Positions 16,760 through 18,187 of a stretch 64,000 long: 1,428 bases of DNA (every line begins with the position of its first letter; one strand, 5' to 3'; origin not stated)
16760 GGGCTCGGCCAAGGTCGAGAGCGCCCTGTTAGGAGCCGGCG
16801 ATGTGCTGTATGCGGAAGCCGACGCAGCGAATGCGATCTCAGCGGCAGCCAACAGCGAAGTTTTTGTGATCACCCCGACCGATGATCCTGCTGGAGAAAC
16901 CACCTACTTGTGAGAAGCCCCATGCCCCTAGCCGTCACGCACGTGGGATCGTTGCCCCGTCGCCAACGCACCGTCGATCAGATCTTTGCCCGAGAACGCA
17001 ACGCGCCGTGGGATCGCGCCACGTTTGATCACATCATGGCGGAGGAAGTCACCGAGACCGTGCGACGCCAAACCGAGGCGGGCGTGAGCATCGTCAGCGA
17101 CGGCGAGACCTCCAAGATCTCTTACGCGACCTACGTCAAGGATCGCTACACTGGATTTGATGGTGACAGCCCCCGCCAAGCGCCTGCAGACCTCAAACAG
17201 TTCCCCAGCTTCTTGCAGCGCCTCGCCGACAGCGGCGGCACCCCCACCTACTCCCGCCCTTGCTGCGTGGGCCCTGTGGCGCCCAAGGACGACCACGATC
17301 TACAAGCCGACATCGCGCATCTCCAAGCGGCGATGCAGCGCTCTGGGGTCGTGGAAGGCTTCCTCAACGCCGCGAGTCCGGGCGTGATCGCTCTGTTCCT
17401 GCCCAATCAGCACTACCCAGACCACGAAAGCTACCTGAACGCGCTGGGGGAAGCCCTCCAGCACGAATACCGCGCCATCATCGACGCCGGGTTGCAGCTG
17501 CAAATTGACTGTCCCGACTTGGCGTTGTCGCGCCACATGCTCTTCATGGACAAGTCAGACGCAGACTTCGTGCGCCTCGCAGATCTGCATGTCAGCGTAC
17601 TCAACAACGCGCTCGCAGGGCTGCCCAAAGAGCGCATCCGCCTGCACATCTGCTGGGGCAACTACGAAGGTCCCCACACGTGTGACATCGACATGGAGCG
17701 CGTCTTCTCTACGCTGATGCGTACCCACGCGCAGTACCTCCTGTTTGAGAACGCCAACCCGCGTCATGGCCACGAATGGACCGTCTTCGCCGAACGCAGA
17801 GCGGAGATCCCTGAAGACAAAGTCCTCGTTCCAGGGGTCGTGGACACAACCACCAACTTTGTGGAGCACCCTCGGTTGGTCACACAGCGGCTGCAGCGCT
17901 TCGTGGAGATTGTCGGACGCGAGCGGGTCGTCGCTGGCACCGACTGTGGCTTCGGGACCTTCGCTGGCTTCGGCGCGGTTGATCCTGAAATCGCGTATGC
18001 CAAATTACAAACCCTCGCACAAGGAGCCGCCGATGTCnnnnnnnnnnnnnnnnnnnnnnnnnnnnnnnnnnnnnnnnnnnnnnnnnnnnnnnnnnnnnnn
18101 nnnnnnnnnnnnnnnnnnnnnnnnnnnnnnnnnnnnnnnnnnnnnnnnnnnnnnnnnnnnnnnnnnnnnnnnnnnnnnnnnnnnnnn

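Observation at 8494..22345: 13-gene uncharacterised catabolic cluster with seven SnoaL/NTF2 domains, a MetE-like Zn enzyme, a HisD-like dehydrogenase and an RraA-like aldolase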

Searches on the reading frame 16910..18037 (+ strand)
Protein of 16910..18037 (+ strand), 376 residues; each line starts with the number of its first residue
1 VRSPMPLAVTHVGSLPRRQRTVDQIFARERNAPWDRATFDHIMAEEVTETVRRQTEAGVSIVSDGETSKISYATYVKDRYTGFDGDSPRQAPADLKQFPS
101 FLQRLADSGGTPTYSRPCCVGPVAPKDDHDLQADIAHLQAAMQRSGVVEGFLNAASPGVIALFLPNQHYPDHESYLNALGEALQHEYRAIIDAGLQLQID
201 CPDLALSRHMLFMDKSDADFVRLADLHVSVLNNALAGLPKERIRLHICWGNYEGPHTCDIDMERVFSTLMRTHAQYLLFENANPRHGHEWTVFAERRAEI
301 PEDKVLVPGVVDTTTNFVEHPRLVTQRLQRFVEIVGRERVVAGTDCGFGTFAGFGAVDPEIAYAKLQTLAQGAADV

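Call 5: search_protein_families(library=pfam, proteins=[window:16910-18037:+], max_evalue=0.01)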
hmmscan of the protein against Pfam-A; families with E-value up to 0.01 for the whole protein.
window:16910-18037:+ (376 aa): 1 family
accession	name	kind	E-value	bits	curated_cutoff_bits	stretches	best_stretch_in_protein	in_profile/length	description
PF01717.24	Meth_synt_2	-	1.7e-12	47.7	21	1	8-350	2-305/324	Cobalamin-independent synthase, Catalytic domain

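Call 6: search_protein_families(library=ncbifam, proteins=[window:16910-18037:+], max_evalue=0.001)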
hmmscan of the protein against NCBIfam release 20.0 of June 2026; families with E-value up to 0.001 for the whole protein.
window:16910-18037:+ (376 aa): 7 families
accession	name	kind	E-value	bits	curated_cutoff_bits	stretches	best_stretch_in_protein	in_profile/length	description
NF003317.0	PRK04326.1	equivalog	2e-22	79.8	406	2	163-375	143-321/340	methionine synthase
NF005085.0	PRK06520.1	subfamily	2.6e-17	63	313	1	5-374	6-365/368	5-methyltetrahydropteroyltriglutamate--homocysteine S-methyltransferase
NF004875.0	PRK06233.1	equivalog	3.1e-15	55.9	576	1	9-369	12-364/373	vitamin B12 independent methionine synthase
NF002119.0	PRK00957.1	equivalog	2.2e-13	50.1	258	1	148-371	110-299/306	methionine synthase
NF006589.0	PRK09121.1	equivalog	3.7e-12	46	392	1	157-374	132-334/342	methionine synthase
TIGR01371.1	met_syn_B12ind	equivalog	0.00013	21.1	929.95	0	7-83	426-501/754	5-methyltetrahydropteroyltriglutamate--homocysteine S-methyltransferase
NF003556.0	PRK05222.1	equivalog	0.00015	20.9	541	0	7-83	420-495/750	5-methyltetrahydropteroyltriglutamate--homocysteine S-methyltransferase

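Call 8: find_encoding_contigs(protein=window:16910-18037:+, flank=10000, max_places=6)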
Protein window:16910-18037:+ (376 aa): no gene with exactly this product is on record in the collection.

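Call 10: find_homologous_proteins(query=window:16910-18037:+, max_evalue=1e-10)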
Query seq(376 aa) (376 aa): 8000 proteins with E <= 1e-10 among 8000 candidates; the best 120 are listed.
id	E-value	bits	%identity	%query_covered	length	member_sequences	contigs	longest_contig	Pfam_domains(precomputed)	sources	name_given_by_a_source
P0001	1.2e-252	855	100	99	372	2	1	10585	PF01717.25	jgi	jgi:5-methyltetrahydropteroyltriglutamate--homocysteine methyltransferase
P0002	2.2e-198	677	78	98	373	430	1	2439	PF01717.25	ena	-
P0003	2.7e-187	640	73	98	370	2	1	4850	PF01717.25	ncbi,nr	ncbi:MAG: epoxyalkane--coenzyme M transferase [Alphaproteobacteria bacterium]|nr:epoxyalkane--coenzy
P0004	1.7e-185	635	74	94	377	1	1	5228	PF01717.25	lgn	-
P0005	8.7e-184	629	71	98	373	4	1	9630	PF01717.25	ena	-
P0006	9.5e-184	629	72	95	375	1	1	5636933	PF01717.25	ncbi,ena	-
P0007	5.6e-183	626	71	98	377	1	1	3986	PF01717.25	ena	-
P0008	6.2e-183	626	71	95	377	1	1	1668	PF01717.25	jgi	jgi:5-methyltetrahydropteroyltriglutamate--homocysteine methyltransferase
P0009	9.8e-183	625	72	95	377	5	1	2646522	PF01717.25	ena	-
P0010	4.1e-182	623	71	98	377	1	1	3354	PF01717.25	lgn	-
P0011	4.4e-182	623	72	95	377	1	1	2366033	PF01717.25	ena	-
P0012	1.5e-181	622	70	98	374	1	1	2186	PF01717.25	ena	-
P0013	1.5e-181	622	71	95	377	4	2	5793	PF01717.25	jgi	jgi:5-methyltetrahydropteroyltriglutamate--homocysteine methyltransferase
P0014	3.0e-181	621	71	98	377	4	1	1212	PF01717.25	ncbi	-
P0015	3.9e-181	620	71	99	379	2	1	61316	PF01717.25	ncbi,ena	-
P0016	4.6e-181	620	72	98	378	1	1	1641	PF01717.25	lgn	-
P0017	4.7e-181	620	71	95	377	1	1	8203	PF01717.25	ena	-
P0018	5.6e-181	620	71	98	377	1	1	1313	PF01717.25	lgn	-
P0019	7.9e-181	619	71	98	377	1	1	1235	PF01717.25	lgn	-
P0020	8.1e-181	619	71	98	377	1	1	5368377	PF01717.25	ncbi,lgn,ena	-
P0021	9.6e-181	619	71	98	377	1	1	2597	PF01717.25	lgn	-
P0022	1.2e-180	619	71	95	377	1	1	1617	PF01717.25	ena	-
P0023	1.3e-180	618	71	98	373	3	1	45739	PF01717.25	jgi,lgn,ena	-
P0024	1.4e-180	618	71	98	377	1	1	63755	PF01717.25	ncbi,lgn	ncbi:MAG: cobalamin-independent methionine synthase II family protein [Pseudomonadota bacterium]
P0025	1.8e-180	618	71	98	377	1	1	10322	PF01717.25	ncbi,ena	-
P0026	2.1e-180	618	71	98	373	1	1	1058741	PF01717.25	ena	-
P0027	2.5e-180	618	72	95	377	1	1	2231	PF01717.25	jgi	jgi:5-methyltetrahydropteroyltriglutamate--homocysteine methyltransferase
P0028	3.1e-180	617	72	95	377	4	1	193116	PF01717.25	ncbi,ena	-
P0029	3.8e-180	617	71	95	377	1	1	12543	PF01717.25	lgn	-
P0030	5.6e-180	616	71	98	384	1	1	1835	PF01717.25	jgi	jgi:5-methyltetrahydropteroyltriglutamate--homocysteine methyltransferase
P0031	5.6e-180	616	71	95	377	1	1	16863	PF01717.25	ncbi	-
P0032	6.1e-180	616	72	97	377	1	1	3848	PF01717.25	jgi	-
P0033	7.1e-180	616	70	98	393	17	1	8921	PF01717.25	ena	-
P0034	9.3e-180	616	72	95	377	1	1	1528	PF01717.25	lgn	-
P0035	1.6e-179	615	70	98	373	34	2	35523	PF01717.25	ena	-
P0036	2.0e-179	615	72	98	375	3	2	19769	PF01717.25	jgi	jgi:5-methyltetrahydropteroyltriglutamate--homocysteine methyltransferase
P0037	2.2e-179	614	71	95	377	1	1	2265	PF01717.25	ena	-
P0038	2.5e-179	614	72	98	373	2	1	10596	PF01717.25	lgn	-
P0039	2.8e-179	614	71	98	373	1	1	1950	PF01717.25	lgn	-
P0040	3.5e-179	614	71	98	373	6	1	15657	PF01717.25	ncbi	ncbi:MAG: cobalamin-independent methionine synthase II family protein [Candidatus Puniceispirillacea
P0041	3.5e-179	614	72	98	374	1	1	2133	PF01717.25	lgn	-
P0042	4.0e-179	614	70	98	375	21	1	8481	PF01717.25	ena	-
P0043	6.0e-179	613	72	99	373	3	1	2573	PF01717.25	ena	-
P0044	9.0e-179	612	70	98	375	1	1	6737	PF01717.25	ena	-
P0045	9.1e-179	612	70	98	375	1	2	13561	PF01717.25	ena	-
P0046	1.0e-178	612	70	98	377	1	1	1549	PF01717.25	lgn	-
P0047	1.3e-178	612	71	98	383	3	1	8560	PF01717.25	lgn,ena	-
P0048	1.3e-178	612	69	98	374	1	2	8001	PF01717.25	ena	-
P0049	1.4e-178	612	69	98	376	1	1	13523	PF01717.25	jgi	jgi:5-methyltetrahydropteroyltriglutamate--homocysteine methyltransferase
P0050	1.4e-178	612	71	98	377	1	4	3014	PF01717.25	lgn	-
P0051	1.6e-178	612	71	98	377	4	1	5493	PF01717.25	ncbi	-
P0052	1.8e-178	611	71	97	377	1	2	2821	PF01717.25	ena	-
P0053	1.8e-178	611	69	98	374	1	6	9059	PF01717.25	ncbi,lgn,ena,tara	tara:strand:- start:797 stop:1921 length:1125 start_codon:yes stop_codon:yes gene_type:complete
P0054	1.8e-178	611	71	98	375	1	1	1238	PF01717.25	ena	-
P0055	2.0e-178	611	70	98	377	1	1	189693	PF01717.25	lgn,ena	-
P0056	3.2e-178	611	71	95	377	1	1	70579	PF01717.25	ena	-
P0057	3.5e-178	610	72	99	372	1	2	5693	PF01717.25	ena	-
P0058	3.8e-178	610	70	98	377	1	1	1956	PF01717.25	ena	-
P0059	4.3e-178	610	70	99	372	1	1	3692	PF01717.25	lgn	-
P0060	4.4e-178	610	69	98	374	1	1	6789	PF01717.25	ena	-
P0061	4.9e-178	610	70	98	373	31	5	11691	PF01717.25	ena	-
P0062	5.8e-178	610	70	99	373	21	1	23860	PF01717.25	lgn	-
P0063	7.7e-178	609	71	98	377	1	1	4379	PF01717.25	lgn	-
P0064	8.0e-178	609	70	98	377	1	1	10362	PF01717.25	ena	-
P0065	9.1e-178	609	70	98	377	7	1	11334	PF01717.25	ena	-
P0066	1.0e-177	609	70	98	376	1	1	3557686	PF01717.25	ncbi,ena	-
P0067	1.1e-177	609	72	99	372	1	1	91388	PF01717.25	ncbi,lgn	-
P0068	1.1e-177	609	70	99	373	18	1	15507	PF01717.25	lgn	-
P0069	1.6e-177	608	69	98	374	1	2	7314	PF01717.25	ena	-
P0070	1.7e-177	608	70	98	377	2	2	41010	PF01717.25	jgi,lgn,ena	-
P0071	1.8e-177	608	70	98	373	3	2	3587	PF01717.25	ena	-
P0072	2.1e-177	608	70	98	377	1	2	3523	PF01717.25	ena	-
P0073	2.3e-177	608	70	98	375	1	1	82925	PF01717.25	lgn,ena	-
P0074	2.4e-177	608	71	99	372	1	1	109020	PF01717.25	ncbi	-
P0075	2.4e-177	608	70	95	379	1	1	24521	PF01717.25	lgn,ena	-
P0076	2.8e-177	608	71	95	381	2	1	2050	PF01717.25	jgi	-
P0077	2.8e-177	608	71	98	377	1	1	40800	PF01717.25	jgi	jgi:5-methyltetrahydropteroyltriglutamate--homocysteine methyltransferase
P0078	3.3e-177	607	71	98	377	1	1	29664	PF01717.25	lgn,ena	-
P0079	4.0e-177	607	71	98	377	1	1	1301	PF01717.25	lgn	-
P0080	4.3e-177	607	-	-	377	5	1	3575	PF01717.25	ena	-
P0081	4.6e-177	607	71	97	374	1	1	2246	PF01717.25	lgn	-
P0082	4.6e-177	607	70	98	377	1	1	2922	PF01717.25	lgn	-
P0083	4.7e-177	607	69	98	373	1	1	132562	PF01717.25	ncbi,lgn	-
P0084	5.0e-177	607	70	98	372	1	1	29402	PF01717.25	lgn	-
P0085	6.0e-177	606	70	98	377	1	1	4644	PF01717.25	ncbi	ncbi:MAG: cobalamin-independent methionine synthase II family protein [Geminicoccaceae bacterium]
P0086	6.1e-177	606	70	98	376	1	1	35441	PF01717.25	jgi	jgi:5-methyltetrahydropteroyltriglutamate--homocysteine methyltransferase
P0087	7.6e-177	606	71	98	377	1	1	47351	PF01717.25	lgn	-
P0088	8.5e-177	606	70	99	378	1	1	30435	PF01717.25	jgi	jgi:5-methyltetrahydropteroyltriglutamate--homocysteine methyltransferase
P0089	8.6e-177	606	70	99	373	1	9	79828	PF01717.25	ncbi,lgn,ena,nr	ncbi:MAG: cobalamin-independent methionine synthase II family protein [Rhodobacter sp.]|nr:cobalamin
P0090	8.9e-177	606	70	98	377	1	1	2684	PF01717.25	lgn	-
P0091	1.0e-176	606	71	98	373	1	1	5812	PF01717.25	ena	-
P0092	1.0e-176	606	70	99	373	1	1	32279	PF01717.25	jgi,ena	-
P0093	1.0e-176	606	-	-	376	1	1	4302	PF01717.25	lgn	-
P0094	1.1e-176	605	70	98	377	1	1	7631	PF01717.25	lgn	-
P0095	1.2e-176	605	69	98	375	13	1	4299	PF01717.25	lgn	-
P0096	1.3e-176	605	71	97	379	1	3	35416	PF01717.25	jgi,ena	-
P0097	1.3e-176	605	71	98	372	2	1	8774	PF01717.25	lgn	-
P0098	1.3e-176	605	70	98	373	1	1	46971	PF01717.25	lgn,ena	-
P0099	1.3e-176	605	70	98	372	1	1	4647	PF01717.25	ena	-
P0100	1.5e-176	605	70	98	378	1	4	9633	PF01717.25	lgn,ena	-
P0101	1.7e-176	605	71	98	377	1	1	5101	PF01717.25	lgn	-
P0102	1.9e-176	605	69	98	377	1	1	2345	PF01717.25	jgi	jgi:5-methyltetrahydropteroyltriglutamate--homocysteine methyltransferase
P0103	2.0e-176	605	-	-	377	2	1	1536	PF01717.25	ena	-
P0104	2.0e-176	605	69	98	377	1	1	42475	PF01717.25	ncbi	-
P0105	2.1e-176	605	70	98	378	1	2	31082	PF01717.25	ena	-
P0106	2.1e-176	605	70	98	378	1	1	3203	PF01717.25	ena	-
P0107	2.2e-176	605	71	99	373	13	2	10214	PF01717.25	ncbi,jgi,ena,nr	ncbi:MAG TPA: cobalamin-independent methionine synthase II family protein [Beijerinckiaceae bacteriu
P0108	2.3e-176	604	70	98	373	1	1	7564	PF01717.25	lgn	-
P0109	2.5e-176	604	69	94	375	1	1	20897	PF01717.25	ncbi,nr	ncbi:MAG: cobalamin-independent methionine synthase II family protein [Rhodobacter sp.]|nr:cobalamin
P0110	2.6e-176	604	-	-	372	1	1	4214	PF01717.25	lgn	-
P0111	2.6e-176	604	70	98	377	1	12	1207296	PF01717.25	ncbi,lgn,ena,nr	ncbi:MAG: cobalamin-independent methionine synthase II family protein [Roseitalea sp.]|nr:cobalamin-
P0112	2.8e-176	604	69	99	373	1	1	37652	PF01717.25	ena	-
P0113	2.8e-176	604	70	99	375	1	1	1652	PF01717.25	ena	-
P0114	3.0e-176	604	70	98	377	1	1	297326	PF01717.25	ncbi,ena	-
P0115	3.0e-176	604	71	99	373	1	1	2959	PF01717.25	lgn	-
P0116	3.0e-176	604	71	98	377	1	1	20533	PF01717.25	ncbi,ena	-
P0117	3.1e-176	604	71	98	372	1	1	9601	PF01717.25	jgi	jgi:5-methyltetrahydropteroyltriglutamate--homocysteine methyltransferase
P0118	3.3e-176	604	72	98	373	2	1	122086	PF01717.25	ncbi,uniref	ncbi:cobalamin-independent methionine synthase II family protein [Salinarimonas sp. NSM]|uniref:coba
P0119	3.4e-176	604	70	98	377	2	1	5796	PF01717.25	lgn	-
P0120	3.4e-176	604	70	99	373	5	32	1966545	PF01717.25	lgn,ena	-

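Call 11: find_encoding_contigs(protein=P0001, flank=10000, max_places=3)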
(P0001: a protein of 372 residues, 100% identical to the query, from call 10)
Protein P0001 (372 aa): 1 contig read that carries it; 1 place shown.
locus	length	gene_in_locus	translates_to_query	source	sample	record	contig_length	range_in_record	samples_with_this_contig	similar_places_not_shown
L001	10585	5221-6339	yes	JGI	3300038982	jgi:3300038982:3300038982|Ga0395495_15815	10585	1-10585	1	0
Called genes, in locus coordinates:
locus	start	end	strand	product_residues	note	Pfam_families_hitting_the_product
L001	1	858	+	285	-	?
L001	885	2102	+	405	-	PF01547:SBP_bac_1, PF13416:SBP_bac_8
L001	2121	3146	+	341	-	PF00528:BPD_transp_1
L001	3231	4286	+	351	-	PF00528:BPD_transp_1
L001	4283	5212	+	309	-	PF07883:Cupin_2 (faint)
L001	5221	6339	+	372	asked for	PF01717:Meth_synt_2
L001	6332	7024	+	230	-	PF03737:RraA-like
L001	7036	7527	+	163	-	PF07366:SnoaL, PF12680:SnoaL_2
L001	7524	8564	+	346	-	PF07366:SnoaL, PF12680:SnoaL_2 (weak)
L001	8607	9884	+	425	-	PF00815:Histidinol_dh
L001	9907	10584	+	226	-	?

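Call 12: find_encoding_contigs(protein=P0006, flank=10000, max_places=3)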
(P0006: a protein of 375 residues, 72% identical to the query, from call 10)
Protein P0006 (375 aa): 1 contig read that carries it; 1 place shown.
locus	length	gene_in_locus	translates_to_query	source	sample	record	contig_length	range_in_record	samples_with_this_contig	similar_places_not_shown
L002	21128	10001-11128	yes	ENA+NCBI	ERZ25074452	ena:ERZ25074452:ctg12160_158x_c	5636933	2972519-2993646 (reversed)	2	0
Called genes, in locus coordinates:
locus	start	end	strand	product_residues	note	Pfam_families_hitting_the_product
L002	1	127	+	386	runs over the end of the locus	PF00528:BPD_transp_1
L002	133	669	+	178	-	PF07366:SnoaL, PF12680:SnoaL_2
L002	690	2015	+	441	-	PF00815:Histidinol_dh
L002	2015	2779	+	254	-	PF23441:SDR, PF00106:adh_short, PF01370:Epimerase (weak), PF08659:KR, PF13561:adh_short_C2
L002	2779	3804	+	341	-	PF00356:LacI, PF00532:Peripla_BP_1, PF13407:Peripla_BP_4, PF13377:Peripla_BP_3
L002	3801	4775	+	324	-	PF07366:SnoaL (weak), PF12680:SnoaL_2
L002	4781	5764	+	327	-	PF07883:Cupin_2 (weak)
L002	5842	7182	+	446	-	PF01547:SBP_bac_1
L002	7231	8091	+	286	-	PF00528:BPD_transp_1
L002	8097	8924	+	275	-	PF00528:BPD_transp_1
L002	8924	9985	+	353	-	PF00005:ABC_tran, PF17912:OB_MalK (weak)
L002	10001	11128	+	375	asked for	PF01717:Meth_synt_2 (weak)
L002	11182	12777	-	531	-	PF03098:An_peroxidase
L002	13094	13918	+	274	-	PF05990:DUF900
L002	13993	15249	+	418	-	PF00199:Catalase (faint)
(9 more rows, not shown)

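Call 13: find_encoding_contigs(protein=P0118, flank=10000, max_places=3)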
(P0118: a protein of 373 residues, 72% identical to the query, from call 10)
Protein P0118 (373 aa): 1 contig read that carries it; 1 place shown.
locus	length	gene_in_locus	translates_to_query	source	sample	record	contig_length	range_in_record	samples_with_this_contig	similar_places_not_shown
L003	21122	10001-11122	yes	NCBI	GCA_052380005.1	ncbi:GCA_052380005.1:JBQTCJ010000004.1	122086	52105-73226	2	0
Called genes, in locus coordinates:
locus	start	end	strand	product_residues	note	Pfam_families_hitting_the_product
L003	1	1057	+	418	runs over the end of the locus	PF13416:SBP_bac_8, PF01547:SBP_bac_1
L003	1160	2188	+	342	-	PF00528:BPD_transp_1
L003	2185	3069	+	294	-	PF00528:BPD_transp_1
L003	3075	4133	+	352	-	PF00005:ABC_tran, PF17912:OB_MalK (weak)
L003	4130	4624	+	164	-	PF07366:SnoaL, PF12680:SnoaL_2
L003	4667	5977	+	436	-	PF00815:Histidinol_dh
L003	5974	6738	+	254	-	PF00106:adh_short, PF01370:Epimerase (weak), PF08659:KR, PF13561:adh_short_C2, PF23441:SDR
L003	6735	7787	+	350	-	PF00356:LacI, PF00532:Peripla_BP_1, PF13407:Peripla_BP_4, PF13377:Peripla_BP_3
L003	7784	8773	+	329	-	PF07366:SnoaL, PF12680:SnoaL_2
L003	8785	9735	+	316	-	PF00190:Cupin_1 (faint), PF02311:AraC_binding (faint), PF07883:Cupin_2 (weak)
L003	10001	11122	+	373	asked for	PF01717:Meth_synt_2 (faint)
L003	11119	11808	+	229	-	PF12697:Abhydrolase_6, PF00561:Abhydrolase_1 (faint), PF12146:Hydrolase_4 (weak)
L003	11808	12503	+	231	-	PF03737:RraA-like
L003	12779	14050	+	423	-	PF13356:Arm-DNA-bind_3, PF00589:Phage_integrase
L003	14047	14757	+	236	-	-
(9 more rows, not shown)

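Call 14: search_solved_structures(query=window:16910-18037:+, max_evalue=0.001)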
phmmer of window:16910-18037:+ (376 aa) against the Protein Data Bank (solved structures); distinct sequences matched with E-value up to 0.001: 1.
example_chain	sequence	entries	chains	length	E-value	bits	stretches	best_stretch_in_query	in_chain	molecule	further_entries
1ypx_A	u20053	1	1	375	2.5e-07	33.4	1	6-371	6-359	putative vitamin-B12 independent methionine synthase family protein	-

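Call 24: find_related_loci(query=A1, collection=genome_contigs, flank=10000)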
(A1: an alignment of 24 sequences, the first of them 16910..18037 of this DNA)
Query A1 (376 aa) in genome_contigs; peptide patterns used: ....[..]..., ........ (x = any residue, [..] = any of these).
600 stretches matched a pattern (row limit reached: there are more); 598 encode a relative of the query (tblastn E <= 1e-3); the best 80 are kept; 80 distinct loci.
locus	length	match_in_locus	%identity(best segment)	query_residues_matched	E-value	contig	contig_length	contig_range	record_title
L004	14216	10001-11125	71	2-376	0e+0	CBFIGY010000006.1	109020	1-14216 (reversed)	MAG: uncultured bacterium isolate Co_bin_836_permissive genome assembly, contig: Co_bin_836_permissive_c6, whole genome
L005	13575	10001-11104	70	7-374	0e+0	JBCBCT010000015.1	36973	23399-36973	MAG: Pseudomonadota bacterium isolate J06596_5 NODE_15_length_36973_cov_7.743766, whole genome shotgun sequence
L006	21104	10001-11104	68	7-374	2e-180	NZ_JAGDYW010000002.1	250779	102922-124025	MAG: Cognatishimia sp. isolate FR12alp11 FR12ZCynBig_contig_324, whole genome shotgun sequence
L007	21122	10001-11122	69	2-374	2e-179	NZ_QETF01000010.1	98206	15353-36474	Salibaculum griseiflavum strain WDS4C29 contig10, whole genome shotgun sequence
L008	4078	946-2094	67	1-376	0e+0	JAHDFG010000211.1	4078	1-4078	MAG: Pseudooctadecabacter sp. isolate MAG-2 RZ_56858, whole genome shotgun sequence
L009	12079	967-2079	68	3-373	5e-178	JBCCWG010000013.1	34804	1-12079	MAG: Pseudomonadota bacterium isolate P01_E01_bin.7 k141_1670067_length_34804_cov_72.6998, whole genome shotgun sequence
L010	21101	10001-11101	69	10-376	6e-178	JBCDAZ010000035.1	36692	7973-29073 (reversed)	MAG: Pseudomonadota bacterium isolate P01_F01_bin.71 k141_2097680_length_36692_cov_345.5847, whole genome shotgun sequen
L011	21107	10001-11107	68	5-373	7e-178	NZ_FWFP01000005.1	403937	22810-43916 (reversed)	Ruegeria meonggei strain CECT 8411, whole genome shotgun sequence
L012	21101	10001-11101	68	7-373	3e-177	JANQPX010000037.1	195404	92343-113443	MAG: Geminicoccaceae bacterium isolate IP29b_bin.180 k99_3300978, whole genome shotgun sequence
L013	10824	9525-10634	67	7-376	3e-177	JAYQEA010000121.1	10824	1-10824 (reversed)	MAG: Roseivivax sp. isolate 139583_S184_metabat_bins_2.tsv.052 NODE_5380_length_10824_cov_5.267620, whole genome shotgun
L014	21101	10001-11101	68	7-373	6e-177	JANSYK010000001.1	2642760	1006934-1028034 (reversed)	MAG: Alphaproteobacteria bacterium isolate bin.49 k141_935832_length_2642760_cov_127.5303, whole genome shotgun sequence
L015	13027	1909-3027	69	4-376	5e-177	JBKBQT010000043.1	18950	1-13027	MAG: Gemmobacter sp. isolate 21H_022.bin.21 NODE_1440_length_18950_cov_55.092889, whole genome shotgun sequence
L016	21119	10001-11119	69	4-376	6e-177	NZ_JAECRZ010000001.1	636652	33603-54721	Thiosulfatihalobacter marinus strain GL-11-2 NODE_1_length_636652_cov_138.021, whole genome shotgun sequence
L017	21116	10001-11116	67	3-374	1e-176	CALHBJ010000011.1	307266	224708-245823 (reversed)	MAG: uncultured Rhizobiaceae group bacterium isolate H2_Bin_METABAT__29_1 genome assembly, contig: c_000000463898, whole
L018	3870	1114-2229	66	5-376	0e+0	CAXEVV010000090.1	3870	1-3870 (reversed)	MAG TPA_asm: uncultured Rhodobacterales bacterium isolate ERR599064_binner12_Refined_28 genome assembly, contig: ERZ8410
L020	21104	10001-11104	70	7-374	3e-176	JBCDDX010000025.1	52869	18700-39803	MAG: Pseudomonadota bacterium isolate P01_G01_bin.50 k141_1714591_length_52869_cov_17.6984, whole genome shotgun sequenc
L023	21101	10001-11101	70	10-376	2e-176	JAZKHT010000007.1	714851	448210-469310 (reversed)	MAG: Pseudomonadota bacterium isolate DC_SW_03_SPN07022020-bin033_1 DCSW031SPN_B033_1_000000000007, whole genome shotgun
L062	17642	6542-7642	63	7-373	1e-171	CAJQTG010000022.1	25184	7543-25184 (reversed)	MAG: uncultured SUP05 cluster bacterium isolate RIS_SAG_56 genome assembly, contig: c_000000003803, whole genome shotgun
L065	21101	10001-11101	68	7-373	1e-171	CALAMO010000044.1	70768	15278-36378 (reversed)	MAG: uncultured Thiotrichaceae bacterium isolate H4_Bin_Bin_186_1_1 genome assembly, contig: c_000000622915, whole genom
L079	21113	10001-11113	67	2-372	3e-170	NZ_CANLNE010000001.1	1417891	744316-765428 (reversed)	Uncultured Roseobacter sp. isolate 741-3Z.fasta NODE_1, whole genome shotgun sequence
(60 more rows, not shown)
